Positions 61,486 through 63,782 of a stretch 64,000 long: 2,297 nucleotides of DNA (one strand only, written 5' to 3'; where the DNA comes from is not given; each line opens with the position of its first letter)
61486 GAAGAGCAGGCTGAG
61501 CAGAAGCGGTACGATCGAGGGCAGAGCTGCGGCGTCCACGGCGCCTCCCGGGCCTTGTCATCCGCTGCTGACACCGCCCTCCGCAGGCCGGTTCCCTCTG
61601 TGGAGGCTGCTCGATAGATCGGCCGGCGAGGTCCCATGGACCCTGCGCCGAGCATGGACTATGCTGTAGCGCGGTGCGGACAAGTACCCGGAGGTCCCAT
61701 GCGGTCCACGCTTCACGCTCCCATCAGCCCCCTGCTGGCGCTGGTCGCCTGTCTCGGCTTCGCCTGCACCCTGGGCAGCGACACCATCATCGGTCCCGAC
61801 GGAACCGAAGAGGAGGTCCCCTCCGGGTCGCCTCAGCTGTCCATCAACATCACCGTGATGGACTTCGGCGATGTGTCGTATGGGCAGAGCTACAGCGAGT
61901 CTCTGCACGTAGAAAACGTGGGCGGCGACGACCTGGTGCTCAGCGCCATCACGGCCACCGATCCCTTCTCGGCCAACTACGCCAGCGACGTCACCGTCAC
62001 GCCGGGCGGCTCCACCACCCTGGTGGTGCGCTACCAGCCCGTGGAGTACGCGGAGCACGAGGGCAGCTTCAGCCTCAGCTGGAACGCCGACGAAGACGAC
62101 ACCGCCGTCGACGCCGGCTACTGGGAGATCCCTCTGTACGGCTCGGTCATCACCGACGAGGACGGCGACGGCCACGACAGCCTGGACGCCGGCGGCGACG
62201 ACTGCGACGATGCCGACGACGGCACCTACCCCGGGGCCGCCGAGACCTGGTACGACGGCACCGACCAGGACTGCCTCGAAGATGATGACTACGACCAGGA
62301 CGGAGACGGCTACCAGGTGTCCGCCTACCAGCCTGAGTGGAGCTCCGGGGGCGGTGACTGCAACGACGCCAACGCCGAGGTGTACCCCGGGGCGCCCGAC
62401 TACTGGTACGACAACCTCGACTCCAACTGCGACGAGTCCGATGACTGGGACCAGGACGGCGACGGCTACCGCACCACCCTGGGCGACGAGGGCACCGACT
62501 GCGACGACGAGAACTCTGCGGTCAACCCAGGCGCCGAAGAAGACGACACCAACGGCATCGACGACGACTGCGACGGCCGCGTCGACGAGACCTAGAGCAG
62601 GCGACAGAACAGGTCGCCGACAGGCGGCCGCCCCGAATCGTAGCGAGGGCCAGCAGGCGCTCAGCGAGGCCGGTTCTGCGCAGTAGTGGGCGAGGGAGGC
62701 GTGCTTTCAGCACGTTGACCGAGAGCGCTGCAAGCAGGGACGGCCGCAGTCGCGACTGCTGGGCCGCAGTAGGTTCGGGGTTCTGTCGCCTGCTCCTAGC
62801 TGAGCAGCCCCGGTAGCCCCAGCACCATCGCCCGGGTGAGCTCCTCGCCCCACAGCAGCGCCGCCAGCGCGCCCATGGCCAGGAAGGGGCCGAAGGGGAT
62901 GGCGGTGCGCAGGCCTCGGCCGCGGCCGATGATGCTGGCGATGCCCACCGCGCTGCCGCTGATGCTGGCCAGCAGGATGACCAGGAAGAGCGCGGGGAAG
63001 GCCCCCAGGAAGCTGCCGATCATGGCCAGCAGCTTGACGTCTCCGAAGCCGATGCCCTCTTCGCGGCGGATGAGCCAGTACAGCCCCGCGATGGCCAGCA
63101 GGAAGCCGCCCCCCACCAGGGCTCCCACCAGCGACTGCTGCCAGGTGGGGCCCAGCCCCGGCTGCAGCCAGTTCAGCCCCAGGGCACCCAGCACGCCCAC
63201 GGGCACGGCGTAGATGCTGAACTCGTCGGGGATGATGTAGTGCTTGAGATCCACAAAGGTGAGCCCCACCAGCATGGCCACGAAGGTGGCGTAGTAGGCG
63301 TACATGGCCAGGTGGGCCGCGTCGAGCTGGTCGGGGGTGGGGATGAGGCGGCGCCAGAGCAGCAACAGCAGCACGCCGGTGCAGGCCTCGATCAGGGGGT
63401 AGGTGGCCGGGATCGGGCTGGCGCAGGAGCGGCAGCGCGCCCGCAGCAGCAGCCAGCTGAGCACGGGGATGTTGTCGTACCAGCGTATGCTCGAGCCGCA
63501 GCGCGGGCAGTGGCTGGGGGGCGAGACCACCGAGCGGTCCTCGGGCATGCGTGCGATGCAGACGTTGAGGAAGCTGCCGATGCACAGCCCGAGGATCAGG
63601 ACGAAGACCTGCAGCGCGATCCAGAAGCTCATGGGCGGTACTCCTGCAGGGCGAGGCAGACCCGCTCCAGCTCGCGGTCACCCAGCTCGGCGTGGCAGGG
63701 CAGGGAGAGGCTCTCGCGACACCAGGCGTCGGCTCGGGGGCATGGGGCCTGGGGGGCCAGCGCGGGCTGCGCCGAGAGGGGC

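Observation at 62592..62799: MITE-like element inserted exactly at a CTAG shared by two convergent stop codons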

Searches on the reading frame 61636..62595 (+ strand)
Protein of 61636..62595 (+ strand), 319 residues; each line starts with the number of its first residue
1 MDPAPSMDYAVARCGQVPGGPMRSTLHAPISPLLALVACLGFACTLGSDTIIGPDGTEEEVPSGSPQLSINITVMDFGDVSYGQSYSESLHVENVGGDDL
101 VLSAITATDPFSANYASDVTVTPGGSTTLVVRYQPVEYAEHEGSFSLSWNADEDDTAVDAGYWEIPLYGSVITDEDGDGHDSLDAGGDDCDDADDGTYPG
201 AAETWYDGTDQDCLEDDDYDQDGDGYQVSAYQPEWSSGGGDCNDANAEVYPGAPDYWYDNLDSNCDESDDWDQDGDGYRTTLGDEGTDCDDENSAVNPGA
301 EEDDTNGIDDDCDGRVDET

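Call 11: find_encoding_contigs(protein=window:61636-62595:+, flank=10000, max_places=6)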
Protein window:61636-62595:+ (319 aa): no gene with exactly this product is on record in the collection.

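Call 87: search_protein_families(library=pfam, proteins=[window:61699-62595:+], max_evalue=0.001)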
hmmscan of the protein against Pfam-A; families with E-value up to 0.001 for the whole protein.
window:61699-62595:+ (298 aa): 6 families
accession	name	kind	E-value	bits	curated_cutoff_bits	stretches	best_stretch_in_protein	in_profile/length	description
PF11617.13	Cu-binding_MopE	-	1.1e-18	67.5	27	2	267-297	1-30/30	Putative metal-binding motif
PF22544.2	HYDIN_VesB_CFA65-like_Ig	-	2.9e-12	47.1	25.5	1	45-134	1-92/100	HYDIN/CFA65/VesB-like, Ig-like domain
PF15780.11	ASH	-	3.8e-06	27.4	27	1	53-117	13-79/98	Abnormal spindle-like microcephaly-assoc'd, ASPM-SPD-2-Hydin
PF07610.17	DUF1573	-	0.00022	21.6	26.1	1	49-133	3-88/98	Protein of unknown function (DUF1573)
PF22073.2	Cep192_D4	-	0.00031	21.3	35.5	1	45-148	2-109/112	Cep192 domain 4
PF12371.14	TMEM131_like_N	-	0.00036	21.2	28.8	1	48-126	2-82/84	Transmembrane protein 131-like N-terminal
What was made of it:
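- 61699..62595 (+): Gene for a MopE-motif / Ig-like secreted protein, convergent with pilD. Its stop TAG is at 62593-62595. Pfam hits in call 87.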

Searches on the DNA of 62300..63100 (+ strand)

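Call 6: search_rna_families(source=window, start=62300, end=63100, threshold=evalue, max_evalue=1)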
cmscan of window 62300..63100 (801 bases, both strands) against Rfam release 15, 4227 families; matches with E-value up to 1: 0.
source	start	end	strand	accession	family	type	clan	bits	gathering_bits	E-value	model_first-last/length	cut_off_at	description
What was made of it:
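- On Described structured RNA (Rfam): No match at E <= 1 in 62300-63100 on either strand (call 6).
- Tried and rejected: Rfam gave nothing (call 6).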

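Call 29: search_dna_similar(query=window:62592-62799:+, collection=plasmids, mode=distant, max_evalue=0.001)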
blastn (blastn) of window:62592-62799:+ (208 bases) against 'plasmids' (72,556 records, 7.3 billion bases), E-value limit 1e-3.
No match.
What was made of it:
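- Tried and rejected: A distant blastn against plasmids gave nothing (call 29).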

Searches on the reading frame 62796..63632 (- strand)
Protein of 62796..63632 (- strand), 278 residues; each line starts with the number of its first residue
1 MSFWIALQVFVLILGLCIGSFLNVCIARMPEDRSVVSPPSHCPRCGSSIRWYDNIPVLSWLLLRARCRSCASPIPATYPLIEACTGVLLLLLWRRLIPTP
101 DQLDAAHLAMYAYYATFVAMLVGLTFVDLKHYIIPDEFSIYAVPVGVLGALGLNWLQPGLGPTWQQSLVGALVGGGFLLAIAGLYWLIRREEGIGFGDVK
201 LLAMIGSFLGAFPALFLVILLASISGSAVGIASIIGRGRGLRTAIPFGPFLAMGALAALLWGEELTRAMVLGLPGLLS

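Call 10: find_encoding_contigs(protein=window:62796-63632:-, flank=10000, max_places=6)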
Protein window:62796-63632:- (278 aa): 5 contigs read that carry it; 4 places shown.
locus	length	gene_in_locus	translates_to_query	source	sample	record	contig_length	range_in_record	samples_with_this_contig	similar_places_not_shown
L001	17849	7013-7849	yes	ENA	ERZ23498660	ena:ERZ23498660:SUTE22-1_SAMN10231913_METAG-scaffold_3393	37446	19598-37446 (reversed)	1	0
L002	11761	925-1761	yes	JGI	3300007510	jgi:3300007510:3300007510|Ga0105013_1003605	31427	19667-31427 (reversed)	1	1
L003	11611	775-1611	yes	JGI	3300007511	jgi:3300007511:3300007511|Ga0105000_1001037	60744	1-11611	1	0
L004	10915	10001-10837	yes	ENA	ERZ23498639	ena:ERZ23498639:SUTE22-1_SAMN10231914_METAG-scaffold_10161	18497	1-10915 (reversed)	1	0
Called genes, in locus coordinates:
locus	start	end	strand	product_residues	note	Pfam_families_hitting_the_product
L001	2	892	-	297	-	?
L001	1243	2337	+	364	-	PF04055:Radical_SAM, PF13186:SPASM (weak)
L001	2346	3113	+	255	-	PF04055:Radical_SAM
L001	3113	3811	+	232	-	-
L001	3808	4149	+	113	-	PF13186:SPASM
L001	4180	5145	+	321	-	PF00005:ABC_tran, PF13304:AAA_21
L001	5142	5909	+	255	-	PF01061:ABC2_membrane (weak), PF12679:ABC2_membrane_2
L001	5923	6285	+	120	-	PF01041:DegT_DnrJ_EryC1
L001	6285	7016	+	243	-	PF01041:DegT_DnrJ_EryC1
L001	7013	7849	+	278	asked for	PF06750:A24_N_bact, PF01478:Peptidase_A24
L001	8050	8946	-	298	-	PF15780:ASH (weak), PF22544:HYDIN_VesB_CFA65-like_Ig, PF11617:Cu-binding_MopE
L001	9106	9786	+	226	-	PF03734:YkuD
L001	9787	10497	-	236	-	PF04376:ATE_N, PF13480:Acetyltransf_6 (weak), PF04377:ATE_C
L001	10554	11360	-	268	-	PF13207:AAA_17 (faint), PF00406:ADK, PF05191:ADK_lid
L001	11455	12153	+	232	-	PF00378:ECH_1, PF16113:ECH_2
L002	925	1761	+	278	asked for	PF06750:A24_N_bact, PF01478:Peptidase_A24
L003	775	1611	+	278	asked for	PF06750:A24_N_bact, PF01478:Peptidase_A24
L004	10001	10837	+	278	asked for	PF06750:A24_N_bact, PF01478:Peptidase_A24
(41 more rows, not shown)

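Call 18: find_homologous_proteins(query=window:62796-63632:-, max_evalue=1e-30)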
Query window:62796-63632:- (278 aa): 7085 proteins with E <= 1e-30 among 8000 candidates; the best 120 are listed.
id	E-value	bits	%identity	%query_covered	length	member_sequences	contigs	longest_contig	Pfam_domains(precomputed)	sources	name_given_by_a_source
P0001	1.0e-177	608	100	100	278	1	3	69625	PF01478.24,PF06750.19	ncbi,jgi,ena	-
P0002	3.0e-143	495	79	100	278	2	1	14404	PF01478.24,PF06750.19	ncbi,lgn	-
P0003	2.4e-136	472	76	100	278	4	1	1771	PF01478.24,PF06750.19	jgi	jgi:leader peptidase (prepilin peptidase)/N-methyltransferase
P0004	2.7e-136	472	76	100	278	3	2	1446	PF01478.24,PF06750.19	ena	-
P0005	2.9e-136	472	76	100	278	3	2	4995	PF01478.24,PF06750.19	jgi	jgi:leader peptidase (prepilin peptidase)/N-methyltransferase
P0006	8.6e-136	470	79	94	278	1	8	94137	PF01478.24,PF06750.19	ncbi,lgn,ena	-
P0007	2.0e-134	466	76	100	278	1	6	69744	PF01478.24,PF06750.19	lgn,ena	-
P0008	2.3e-134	466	74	100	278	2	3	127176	PF01478.24,PF06750.19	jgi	-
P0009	2.2e-133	462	74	100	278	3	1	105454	PF01478.24,PF06750.19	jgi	-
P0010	6.6e-133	461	75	96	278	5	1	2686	PF01478.24,PF06750.19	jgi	jgi:leader peptidase (prepilin peptidase)/N-methyltransferase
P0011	2.2e-131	456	75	95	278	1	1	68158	PF01478.24,PF06750.19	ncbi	ncbi:MAG: prepilin peptidase [Pseudomonadota bacterium]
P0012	9.2e-131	454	73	100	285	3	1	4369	PF01478.24,PF06750.19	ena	-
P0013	4.9e-124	432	71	95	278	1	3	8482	PF01478.24,PF06750.19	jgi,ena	jgi:leader peptidase (prepilin peptidase)/N-methyltransferase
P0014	2.7e-123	429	69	98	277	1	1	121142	PF01478.24,PF06750.19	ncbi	-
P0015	1.3e-122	427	70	97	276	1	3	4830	PF01478.24,PF06750.19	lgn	-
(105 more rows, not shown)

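Call 19: find_encoding_contigs(protein=P0006, flank=10000, max_places=3)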
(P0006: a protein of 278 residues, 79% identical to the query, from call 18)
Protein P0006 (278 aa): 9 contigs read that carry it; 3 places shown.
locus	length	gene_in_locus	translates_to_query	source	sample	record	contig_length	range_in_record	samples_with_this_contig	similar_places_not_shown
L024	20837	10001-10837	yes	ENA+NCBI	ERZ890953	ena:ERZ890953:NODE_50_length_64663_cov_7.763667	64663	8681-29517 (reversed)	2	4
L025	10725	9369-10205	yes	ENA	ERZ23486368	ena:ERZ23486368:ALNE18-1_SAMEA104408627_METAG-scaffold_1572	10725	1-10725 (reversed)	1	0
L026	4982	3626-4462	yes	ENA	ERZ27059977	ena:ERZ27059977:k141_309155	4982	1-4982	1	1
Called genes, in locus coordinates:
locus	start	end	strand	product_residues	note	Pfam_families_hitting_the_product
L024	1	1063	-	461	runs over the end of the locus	PF03841:SelA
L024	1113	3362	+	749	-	PF00512:HisKA, PF02518:HATPase_c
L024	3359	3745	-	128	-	-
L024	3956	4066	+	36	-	-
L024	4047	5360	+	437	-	PF04055:Radical_SAM, PF13186:SPASM (weak)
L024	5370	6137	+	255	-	PF04055:Radical_SAM (weak)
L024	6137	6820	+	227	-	-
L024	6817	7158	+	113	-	PF13186:SPASM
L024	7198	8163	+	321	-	PF00005:ABC_tran, PF13304:AAA_21 (weak)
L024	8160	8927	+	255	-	PF01061:ABC2_membrane (weak), PF12679:ABC2_membrane_2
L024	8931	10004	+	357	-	PF01041:DegT_DnrJ_EryC1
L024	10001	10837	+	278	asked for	PF06750:A24_N_bact, PF01478:Peptidase_A24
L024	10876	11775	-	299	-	PF15780:ASH, PF22544:HYDIN_VesB_CFA65-like_Ig, PF11617:Cu-binding_MopE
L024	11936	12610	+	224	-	PF03734:YkuD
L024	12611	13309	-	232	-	PF04376:ATE_N, PF04377:ATE_C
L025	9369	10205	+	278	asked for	PF06750:A24_N_bact, PF01478:Peptidase_A24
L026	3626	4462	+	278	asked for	PF06750:A24_N_bact, PF01478:Peptidase_A24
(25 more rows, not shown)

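Call 20: find_encoding_contigs(protein=P0002, flank=10000, max_places=2)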
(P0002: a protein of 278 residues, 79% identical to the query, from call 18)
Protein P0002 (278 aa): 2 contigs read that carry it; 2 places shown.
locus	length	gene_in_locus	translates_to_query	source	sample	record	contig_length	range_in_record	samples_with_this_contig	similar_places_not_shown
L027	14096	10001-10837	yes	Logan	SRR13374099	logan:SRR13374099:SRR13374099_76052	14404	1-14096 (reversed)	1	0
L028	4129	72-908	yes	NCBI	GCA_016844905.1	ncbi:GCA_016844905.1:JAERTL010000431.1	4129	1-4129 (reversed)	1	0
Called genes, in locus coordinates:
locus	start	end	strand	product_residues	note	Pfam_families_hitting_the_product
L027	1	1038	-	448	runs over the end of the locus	?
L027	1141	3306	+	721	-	PF00512:HisKA, PF02518:HATPase_c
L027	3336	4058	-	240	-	-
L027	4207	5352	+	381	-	PF04055:Radical_SAM, PF13186:SPASM (weak)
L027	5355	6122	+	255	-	PF04055:Radical_SAM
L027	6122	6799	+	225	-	-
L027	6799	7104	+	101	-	PF13186:SPASM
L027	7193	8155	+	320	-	PF00005:ABC_tran, PF13304:AAA_21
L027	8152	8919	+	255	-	PF01061:ABC2_membrane (weak), PF12679:ABC2_membrane_2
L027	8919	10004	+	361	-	PF01041:DegT_DnrJ_EryC1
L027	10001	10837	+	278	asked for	PF06750:A24_N_bact, PF01478:Peptidase_A24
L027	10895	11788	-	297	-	PF15780:ASH (weak), PF22544:HYDIN_VesB_CFA65-like_Ig, PF11617:Cu-binding_MopE (weak)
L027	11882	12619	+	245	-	PF03734:YkuD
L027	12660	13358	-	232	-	PF04376:ATE_N, PF04377:ATE_C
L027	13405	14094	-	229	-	?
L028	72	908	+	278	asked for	PF06750:A24_N_bact, PF01478:Peptidase_A24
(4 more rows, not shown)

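Call 21: find_encoding_contigs(protein=P0007, flank=10000, max_places=3)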
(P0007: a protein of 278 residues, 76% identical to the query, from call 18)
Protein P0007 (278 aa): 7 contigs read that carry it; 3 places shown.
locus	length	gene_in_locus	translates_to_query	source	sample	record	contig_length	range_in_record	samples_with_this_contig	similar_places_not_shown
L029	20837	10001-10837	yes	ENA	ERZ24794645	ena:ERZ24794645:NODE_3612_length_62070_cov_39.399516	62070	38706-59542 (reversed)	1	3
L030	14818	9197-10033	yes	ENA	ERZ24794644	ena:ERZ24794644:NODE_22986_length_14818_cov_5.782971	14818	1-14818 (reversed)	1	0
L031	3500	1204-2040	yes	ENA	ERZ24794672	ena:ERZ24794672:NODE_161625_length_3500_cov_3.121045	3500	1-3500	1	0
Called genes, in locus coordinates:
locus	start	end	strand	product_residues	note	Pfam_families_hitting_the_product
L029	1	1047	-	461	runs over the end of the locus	PF03841:SelA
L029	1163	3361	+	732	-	PF00512:HisKA, PF02518:HATPase_c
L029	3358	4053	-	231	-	-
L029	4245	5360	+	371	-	PF04055:Radical_SAM, PF13186:SPASM (weak)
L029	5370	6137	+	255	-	PF04055:Radical_SAM (weak)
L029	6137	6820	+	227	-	-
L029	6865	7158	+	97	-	PF13186:SPASM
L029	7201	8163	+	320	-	PF00005:ABC_tran, PF13304:AAA_21 (weak)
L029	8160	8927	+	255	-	PF12679:ABC2_membrane_2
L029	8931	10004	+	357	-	PF01041:DegT_DnrJ_EryC1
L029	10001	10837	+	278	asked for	PF06750:A24_N_bact, PF01478:Peptidase_A24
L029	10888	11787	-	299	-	PF15780:ASH, PF22544:HYDIN_VesB_CFA65-like_Ig, PF11617:Cu-binding_MopE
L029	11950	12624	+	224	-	PF03734:YkuD (weak)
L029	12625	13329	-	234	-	PF04376:ATE_N, PF13480:Acetyltransf_6 (weak), PF04377:ATE_C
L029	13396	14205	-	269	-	PF00406:ADK, PF13207:AAA_17 (weak), PF05191:ADK_lid (weak)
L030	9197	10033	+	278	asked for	PF06750:A24_N_bact, PF01478:Peptidase_A24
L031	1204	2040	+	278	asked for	PF06750:A24_N_bact, PF01478:Peptidase_A24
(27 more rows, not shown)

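Call 87: search_protein_families(library=pfam, proteins=[window:62796-63632:-], max_evalue=0.001)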
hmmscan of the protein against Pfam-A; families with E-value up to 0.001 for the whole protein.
window:62796-63632:- (278 aa): 2 families
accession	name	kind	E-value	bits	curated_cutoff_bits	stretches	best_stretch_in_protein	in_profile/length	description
PF06750.18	A24_N_bact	-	9.1e-35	119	23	1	13-93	1-81/84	Bacterial Peptidase A24 N-terminal domain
PF01478.23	Peptidase_A24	-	2.1e-15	57.5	26.5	1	117-231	3-104/104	Type IV leader peptidase family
